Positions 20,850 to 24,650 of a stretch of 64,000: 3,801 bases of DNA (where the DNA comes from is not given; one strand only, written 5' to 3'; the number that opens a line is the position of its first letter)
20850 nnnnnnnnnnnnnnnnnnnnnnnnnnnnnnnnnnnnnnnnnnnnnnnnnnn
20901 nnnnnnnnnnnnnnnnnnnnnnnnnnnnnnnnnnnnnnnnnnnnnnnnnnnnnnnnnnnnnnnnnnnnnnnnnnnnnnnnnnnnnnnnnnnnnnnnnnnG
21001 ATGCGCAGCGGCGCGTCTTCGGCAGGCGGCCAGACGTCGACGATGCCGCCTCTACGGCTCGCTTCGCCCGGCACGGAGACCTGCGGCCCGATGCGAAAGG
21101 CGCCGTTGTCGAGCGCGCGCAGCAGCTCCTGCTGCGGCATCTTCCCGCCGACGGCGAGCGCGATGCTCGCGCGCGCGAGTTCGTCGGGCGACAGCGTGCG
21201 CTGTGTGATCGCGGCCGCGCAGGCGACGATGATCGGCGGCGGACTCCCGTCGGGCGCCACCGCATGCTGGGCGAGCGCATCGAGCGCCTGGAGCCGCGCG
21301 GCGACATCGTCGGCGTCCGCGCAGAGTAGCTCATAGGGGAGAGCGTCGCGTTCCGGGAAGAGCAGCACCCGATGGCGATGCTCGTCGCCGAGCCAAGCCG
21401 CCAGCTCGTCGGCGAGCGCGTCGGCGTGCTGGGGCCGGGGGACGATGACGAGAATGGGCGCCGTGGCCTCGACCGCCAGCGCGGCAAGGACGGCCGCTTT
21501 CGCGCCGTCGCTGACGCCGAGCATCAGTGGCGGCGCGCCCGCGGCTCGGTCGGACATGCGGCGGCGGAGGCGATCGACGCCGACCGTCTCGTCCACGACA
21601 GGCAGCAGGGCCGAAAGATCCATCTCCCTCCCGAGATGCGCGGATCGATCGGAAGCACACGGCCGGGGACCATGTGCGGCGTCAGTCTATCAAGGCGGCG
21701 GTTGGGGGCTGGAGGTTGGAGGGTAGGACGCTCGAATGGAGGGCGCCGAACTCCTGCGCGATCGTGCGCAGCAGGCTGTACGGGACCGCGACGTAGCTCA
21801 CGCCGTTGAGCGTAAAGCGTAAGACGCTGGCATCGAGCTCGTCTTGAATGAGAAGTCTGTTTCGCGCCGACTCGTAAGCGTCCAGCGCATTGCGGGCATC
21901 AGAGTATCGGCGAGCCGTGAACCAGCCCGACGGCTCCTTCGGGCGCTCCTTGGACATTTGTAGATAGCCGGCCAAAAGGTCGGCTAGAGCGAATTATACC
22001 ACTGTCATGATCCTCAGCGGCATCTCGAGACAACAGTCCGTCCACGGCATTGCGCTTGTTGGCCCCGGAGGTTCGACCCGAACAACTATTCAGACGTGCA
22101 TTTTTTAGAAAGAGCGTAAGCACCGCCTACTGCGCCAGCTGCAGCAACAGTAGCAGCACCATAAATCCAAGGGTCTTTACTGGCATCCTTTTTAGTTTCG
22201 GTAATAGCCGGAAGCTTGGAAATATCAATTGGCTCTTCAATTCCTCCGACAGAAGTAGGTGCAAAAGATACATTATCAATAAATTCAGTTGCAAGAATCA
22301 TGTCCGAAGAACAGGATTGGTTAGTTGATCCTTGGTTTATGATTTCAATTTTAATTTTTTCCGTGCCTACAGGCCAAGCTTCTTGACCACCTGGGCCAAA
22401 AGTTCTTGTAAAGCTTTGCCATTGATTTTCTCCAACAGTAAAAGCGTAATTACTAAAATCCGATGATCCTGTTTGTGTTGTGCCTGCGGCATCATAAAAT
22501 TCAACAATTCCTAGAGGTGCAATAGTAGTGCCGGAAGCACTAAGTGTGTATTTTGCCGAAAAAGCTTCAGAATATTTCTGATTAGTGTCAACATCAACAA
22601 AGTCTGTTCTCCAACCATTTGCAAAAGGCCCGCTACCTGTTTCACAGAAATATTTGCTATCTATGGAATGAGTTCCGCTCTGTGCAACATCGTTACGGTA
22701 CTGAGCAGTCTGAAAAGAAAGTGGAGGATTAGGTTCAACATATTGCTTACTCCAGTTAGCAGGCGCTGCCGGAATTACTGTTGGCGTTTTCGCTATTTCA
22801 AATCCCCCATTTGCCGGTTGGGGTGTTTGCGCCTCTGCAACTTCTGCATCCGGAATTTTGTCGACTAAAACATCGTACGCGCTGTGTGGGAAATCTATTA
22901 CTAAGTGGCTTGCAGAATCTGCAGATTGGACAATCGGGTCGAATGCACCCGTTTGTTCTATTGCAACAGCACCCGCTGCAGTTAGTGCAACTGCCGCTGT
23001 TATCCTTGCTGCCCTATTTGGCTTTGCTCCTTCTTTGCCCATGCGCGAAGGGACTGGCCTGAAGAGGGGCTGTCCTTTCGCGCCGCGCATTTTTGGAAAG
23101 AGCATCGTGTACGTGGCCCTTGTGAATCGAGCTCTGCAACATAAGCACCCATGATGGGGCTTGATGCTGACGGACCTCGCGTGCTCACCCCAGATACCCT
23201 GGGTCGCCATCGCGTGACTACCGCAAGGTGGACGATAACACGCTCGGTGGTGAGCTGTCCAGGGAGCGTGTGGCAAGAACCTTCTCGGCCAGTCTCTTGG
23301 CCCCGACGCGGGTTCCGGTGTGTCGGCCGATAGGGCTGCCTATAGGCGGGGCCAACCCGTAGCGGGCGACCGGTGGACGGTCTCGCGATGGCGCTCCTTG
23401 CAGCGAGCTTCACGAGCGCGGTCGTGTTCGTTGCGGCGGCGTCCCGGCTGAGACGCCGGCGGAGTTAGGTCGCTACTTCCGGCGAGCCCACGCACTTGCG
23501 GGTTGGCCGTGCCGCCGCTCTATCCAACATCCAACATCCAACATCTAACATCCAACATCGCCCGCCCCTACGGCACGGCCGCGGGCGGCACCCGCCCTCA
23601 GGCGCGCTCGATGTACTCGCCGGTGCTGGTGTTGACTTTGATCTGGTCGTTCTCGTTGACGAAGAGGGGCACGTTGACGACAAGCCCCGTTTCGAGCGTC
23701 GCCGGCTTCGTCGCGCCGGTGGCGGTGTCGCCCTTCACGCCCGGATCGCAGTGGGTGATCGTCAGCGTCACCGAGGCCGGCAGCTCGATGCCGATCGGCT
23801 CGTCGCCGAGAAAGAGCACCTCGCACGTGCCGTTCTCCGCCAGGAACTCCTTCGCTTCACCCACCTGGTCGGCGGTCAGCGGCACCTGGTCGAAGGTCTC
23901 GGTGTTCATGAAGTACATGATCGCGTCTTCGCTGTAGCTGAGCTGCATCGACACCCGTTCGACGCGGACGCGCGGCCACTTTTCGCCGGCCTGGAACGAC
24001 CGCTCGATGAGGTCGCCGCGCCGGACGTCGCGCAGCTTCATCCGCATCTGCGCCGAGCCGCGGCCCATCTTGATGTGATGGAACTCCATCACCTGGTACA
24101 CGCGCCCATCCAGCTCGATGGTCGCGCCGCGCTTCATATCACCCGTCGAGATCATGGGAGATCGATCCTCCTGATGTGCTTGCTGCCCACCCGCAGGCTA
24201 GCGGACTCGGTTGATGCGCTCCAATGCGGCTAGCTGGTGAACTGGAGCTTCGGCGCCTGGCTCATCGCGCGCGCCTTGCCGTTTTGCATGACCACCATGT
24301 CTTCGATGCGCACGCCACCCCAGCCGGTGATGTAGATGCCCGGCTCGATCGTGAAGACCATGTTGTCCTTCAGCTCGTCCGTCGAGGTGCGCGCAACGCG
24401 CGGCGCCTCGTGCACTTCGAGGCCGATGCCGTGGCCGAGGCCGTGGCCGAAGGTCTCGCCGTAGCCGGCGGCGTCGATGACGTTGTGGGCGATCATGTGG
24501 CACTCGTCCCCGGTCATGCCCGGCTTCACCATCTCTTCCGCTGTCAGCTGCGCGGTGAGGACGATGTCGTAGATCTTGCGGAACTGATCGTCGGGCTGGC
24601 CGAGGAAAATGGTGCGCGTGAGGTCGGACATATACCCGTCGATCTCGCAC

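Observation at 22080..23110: Single-gene low-GC island flanked by an imperfect direct repeat, encoding a CBM-like surface protein with an unusual C-terminal sorting-signal-like tail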

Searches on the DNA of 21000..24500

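Call 17: search_rna_families(source=window, start=21000, end=24500, threshold=evalue, max_evalue=1)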
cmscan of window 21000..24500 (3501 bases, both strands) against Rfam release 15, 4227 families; matches with E-value up to 1: 0.
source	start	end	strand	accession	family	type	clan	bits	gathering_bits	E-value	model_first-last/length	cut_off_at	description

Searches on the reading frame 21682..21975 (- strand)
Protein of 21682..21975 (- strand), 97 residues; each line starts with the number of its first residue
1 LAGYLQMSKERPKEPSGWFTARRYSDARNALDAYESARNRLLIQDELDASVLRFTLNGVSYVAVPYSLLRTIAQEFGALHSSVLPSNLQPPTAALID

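Call 4: search_protein_families(library=pfam, proteins=[window:21682-21975:-], max_evalue=1)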
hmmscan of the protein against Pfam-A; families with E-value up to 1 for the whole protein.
window:21682-21975:- (97 aa): 0 families

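Call 5: search_protein_families(library=ncbifam, proteins=[window:21682-21975:-], max_evalue=1)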
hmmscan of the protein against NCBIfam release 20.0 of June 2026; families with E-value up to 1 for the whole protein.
window:21682-21975:- (97 aa): 0 families
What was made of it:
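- On Sortase substrates (LPXTG-type sorting signal): There is no NCBIfam hit for the protein (call 5).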

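Call 88: search_protein_families(library=padloc, proteins=[window:21682-21975:-], max_evalue=0.1)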
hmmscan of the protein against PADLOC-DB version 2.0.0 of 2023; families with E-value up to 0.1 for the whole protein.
window:21682-21975:- (97 aa): 0 families

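Call 89: search_protein_families(library=phrogs, proteins=[window:21682-21975:-], max_evalue=0.1)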
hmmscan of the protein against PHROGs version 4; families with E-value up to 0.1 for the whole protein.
window:21682-21975:- (97 aa): 0 families
